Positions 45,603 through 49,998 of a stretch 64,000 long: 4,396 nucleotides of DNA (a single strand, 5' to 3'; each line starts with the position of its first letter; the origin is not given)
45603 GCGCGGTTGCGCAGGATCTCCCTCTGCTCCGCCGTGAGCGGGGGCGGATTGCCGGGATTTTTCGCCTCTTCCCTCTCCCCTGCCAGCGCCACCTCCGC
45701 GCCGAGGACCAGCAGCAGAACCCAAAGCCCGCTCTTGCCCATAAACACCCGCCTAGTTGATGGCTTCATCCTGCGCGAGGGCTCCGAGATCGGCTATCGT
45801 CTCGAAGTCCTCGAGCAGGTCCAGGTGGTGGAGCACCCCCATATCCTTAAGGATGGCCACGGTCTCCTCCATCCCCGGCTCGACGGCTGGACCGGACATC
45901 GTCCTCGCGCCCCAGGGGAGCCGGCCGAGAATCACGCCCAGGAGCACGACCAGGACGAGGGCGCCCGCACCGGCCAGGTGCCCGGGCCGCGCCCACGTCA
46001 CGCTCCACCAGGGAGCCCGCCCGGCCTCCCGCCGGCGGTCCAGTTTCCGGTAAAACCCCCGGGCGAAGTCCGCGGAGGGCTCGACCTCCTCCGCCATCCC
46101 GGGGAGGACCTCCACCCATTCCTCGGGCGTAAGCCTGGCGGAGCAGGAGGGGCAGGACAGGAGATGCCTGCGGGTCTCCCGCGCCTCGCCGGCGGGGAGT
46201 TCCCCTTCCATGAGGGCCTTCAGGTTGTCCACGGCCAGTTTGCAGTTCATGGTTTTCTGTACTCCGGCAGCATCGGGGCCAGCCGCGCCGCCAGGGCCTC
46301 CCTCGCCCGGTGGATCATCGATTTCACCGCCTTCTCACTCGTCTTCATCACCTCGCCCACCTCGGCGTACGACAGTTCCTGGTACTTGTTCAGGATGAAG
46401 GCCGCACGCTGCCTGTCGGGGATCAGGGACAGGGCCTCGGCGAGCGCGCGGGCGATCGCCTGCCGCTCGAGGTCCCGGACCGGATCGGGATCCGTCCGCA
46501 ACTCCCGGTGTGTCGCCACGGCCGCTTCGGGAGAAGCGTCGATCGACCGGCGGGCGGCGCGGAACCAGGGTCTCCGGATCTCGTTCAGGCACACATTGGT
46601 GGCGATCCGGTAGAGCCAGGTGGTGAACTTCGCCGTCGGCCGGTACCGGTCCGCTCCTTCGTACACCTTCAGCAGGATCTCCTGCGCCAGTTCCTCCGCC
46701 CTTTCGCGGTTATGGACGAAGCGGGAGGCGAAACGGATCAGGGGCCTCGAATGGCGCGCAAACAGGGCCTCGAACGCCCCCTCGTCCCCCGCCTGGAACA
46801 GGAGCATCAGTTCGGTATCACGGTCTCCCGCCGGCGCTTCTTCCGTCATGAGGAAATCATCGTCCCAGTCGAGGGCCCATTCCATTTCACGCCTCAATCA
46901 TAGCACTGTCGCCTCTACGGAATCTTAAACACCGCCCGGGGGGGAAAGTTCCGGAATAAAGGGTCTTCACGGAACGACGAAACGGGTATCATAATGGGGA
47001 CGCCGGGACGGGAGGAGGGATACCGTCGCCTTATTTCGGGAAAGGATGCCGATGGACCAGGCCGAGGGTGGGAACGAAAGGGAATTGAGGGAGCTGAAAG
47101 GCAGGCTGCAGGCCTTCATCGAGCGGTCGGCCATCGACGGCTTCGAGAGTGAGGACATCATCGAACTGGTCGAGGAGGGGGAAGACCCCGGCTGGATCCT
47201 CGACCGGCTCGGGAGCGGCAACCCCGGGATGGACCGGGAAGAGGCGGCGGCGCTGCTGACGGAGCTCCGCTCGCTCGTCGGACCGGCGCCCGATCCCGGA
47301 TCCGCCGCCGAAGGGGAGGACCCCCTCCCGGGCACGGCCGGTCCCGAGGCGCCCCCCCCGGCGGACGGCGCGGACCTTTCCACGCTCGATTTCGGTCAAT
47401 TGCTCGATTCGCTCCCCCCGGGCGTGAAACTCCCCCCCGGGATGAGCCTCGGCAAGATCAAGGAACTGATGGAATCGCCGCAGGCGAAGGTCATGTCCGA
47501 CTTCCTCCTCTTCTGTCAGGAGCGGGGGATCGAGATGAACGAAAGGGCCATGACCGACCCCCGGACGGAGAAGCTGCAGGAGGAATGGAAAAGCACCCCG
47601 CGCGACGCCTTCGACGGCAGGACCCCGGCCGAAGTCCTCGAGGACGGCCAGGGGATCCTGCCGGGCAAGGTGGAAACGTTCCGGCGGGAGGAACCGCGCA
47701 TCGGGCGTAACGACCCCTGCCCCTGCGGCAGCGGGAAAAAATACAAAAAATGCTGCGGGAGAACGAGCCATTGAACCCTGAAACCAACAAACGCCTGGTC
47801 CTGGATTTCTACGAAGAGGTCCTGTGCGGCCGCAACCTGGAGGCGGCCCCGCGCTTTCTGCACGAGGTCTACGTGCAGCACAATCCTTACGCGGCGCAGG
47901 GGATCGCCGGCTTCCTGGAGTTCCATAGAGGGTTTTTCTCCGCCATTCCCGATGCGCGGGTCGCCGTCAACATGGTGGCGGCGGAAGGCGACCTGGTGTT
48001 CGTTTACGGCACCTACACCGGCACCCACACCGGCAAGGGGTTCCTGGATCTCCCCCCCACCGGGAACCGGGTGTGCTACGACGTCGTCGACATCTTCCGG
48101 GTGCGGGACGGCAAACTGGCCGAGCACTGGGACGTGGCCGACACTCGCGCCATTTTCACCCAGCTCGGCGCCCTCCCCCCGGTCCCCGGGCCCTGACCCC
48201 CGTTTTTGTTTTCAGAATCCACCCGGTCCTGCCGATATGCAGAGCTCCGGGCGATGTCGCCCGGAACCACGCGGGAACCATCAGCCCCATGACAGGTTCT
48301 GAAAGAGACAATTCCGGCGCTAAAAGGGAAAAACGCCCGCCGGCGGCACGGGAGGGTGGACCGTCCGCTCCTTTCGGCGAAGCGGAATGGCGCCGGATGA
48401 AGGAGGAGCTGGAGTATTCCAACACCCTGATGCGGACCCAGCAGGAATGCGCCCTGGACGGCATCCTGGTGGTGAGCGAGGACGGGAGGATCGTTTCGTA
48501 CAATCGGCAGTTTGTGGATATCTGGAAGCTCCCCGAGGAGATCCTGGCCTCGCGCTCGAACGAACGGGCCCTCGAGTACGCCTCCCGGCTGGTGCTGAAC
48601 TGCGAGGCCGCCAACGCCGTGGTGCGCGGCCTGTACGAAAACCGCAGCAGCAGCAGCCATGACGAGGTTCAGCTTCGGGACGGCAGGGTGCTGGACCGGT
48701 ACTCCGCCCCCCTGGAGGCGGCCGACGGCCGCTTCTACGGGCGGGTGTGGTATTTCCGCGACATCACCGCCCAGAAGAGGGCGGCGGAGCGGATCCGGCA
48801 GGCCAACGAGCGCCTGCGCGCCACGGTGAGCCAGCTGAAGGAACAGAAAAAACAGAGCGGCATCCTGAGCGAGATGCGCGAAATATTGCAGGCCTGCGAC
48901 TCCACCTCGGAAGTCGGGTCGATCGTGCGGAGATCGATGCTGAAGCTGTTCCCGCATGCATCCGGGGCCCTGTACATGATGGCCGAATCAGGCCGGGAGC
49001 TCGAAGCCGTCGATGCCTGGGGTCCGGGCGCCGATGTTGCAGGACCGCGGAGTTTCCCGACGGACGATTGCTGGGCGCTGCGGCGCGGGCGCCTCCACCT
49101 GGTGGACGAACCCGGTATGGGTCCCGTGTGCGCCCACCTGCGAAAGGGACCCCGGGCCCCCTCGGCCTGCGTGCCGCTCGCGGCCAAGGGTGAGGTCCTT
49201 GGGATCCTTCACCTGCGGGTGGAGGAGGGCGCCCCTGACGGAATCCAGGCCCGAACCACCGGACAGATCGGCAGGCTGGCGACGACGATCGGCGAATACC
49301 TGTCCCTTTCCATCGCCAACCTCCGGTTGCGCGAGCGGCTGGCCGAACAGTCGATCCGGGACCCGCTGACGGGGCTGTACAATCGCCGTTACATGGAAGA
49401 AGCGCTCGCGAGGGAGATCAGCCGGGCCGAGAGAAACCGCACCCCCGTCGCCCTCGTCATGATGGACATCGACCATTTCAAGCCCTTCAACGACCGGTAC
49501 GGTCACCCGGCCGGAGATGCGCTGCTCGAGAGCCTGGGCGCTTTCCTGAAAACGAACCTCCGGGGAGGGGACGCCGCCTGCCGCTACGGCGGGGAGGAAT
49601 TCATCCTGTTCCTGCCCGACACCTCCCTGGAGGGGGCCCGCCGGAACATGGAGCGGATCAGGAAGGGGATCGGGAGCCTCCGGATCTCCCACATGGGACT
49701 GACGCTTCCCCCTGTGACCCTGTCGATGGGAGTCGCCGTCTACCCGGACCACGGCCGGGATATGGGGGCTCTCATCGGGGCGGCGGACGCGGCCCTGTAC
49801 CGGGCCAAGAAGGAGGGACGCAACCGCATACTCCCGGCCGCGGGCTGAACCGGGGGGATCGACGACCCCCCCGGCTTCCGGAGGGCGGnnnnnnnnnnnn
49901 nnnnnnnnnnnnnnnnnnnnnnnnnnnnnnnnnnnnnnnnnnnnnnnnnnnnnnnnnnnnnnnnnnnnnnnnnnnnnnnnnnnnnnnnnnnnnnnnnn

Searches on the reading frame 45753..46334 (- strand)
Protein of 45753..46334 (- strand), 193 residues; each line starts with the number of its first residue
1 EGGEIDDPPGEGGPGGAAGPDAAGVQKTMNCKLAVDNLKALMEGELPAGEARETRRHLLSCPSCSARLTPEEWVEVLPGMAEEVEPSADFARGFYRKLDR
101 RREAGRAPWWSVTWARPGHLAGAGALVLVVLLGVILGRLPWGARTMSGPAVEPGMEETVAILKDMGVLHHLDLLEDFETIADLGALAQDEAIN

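Call 35: search_protein_families(library=pfam, proteins=[window:45753-46334:-], max_evalue=0.0001)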
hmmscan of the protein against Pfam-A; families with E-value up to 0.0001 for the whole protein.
window:45753-46334:- (193 aa): 1 family
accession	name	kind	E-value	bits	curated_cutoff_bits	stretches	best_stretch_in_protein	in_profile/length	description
PF13490.11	zf-HC2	-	2.3e-07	31.2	22.2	1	31-64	1-34/35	Putative zinc-finger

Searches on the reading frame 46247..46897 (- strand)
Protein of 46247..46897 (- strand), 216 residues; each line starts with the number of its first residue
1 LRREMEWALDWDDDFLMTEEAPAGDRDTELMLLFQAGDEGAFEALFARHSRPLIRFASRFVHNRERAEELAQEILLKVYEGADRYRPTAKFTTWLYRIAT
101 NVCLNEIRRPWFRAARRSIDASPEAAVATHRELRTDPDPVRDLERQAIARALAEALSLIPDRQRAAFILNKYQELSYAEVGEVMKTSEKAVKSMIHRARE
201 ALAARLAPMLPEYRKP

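Call 35: search_protein_families(library=pfam, proteins=[window:46247-46897:-], max_evalue=0.0001)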
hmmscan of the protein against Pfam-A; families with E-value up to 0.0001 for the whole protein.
window:46247-46897:- (216 aa): 4 families
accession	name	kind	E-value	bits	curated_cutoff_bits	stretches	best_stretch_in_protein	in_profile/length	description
PF04542.20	Sigma70_r2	-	2.4e-19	69.3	24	1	45-110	1-68/71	Sigma-70 region 2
PF08281.18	Sigma70_r4_2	-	3.1e-15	56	25.7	1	150-202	2-54/54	Sigma-70, region 4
PF04545.22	Sigma70_r4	-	6.7e-09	35.6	24.1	1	155-202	1-48/50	Sigma-70, region 4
PF07638.17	Sigma70_ECF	-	3.2e-07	30.9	21.1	1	28-205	5-182/185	ECF sigma factor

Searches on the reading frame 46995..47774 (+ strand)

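Call 35: search_protein_families(library=pfam, proteins=[window:46995-47774:+], max_evalue=0.0001)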
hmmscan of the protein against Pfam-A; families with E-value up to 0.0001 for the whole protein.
window:46995-47774:+ (259 aa): 1 family
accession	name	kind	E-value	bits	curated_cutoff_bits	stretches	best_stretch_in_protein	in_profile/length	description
PF02810.21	SEC-C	-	9.9e-11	41.7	20.4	1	238-256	1-19/19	SEC-C motif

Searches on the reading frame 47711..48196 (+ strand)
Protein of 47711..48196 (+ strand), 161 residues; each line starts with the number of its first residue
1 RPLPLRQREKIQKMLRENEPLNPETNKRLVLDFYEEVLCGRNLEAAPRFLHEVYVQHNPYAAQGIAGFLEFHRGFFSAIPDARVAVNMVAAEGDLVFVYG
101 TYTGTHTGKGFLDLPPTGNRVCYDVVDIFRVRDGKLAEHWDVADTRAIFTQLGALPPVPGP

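Call 35: search_protein_families(library=pfam, proteins=[window:47711-48196:+], max_evalue=0.0001)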
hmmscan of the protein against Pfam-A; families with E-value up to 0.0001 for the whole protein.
window:47711-48196:+ (161 aa): 2 families
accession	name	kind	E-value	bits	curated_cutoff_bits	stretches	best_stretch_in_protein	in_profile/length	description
PF07366.18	SnoaL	-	1.6e-31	109.2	28.4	1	29-152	2-126/126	SnoaL-like polyketide cyclase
PF12680.13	SnoaL_2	-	5.5e-21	75.5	27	1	31-139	2-102/102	SnoaL-like domain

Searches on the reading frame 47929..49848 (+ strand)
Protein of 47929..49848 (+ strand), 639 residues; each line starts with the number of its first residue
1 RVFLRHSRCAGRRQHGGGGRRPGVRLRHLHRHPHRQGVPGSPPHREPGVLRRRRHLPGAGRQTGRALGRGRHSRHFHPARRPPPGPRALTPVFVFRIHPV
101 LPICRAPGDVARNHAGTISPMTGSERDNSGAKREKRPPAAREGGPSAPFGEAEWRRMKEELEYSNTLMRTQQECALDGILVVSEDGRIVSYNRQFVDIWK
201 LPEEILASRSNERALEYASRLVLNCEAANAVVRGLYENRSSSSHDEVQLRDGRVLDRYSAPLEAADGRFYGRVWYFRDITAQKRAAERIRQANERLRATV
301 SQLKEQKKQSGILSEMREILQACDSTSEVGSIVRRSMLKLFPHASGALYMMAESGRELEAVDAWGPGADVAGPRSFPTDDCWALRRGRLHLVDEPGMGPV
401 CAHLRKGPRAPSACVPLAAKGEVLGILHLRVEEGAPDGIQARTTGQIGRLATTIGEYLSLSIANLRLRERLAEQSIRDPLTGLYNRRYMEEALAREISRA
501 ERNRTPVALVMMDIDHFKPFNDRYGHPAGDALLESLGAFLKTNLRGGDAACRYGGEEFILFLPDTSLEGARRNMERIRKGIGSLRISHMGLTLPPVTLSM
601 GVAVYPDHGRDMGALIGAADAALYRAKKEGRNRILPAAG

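Call 35: search_protein_families(library=pfam, proteins=[window:47929-49848:+], max_evalue=0.0001)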
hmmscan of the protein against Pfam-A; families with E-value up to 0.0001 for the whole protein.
window:47929-49848:+ (639 aa): 4 families
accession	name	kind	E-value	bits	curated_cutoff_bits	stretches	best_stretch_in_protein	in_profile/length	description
PF00990.26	GGDEF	-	6.7e-52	175.9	23.8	1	476-633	2-161/161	Diguanylate cyclase, GGDEF domain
PF12860.13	PAS_7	-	2.2e-09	37.9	27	1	177-286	6-114/115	PAS fold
PF08448.16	PAS_4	-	3.3e-08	34.2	23.1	1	177-284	6-110/110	PAS fold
PF13185.12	GAF_2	-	6.7e-05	23.6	28.6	0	325-451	3-131/136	GAF domain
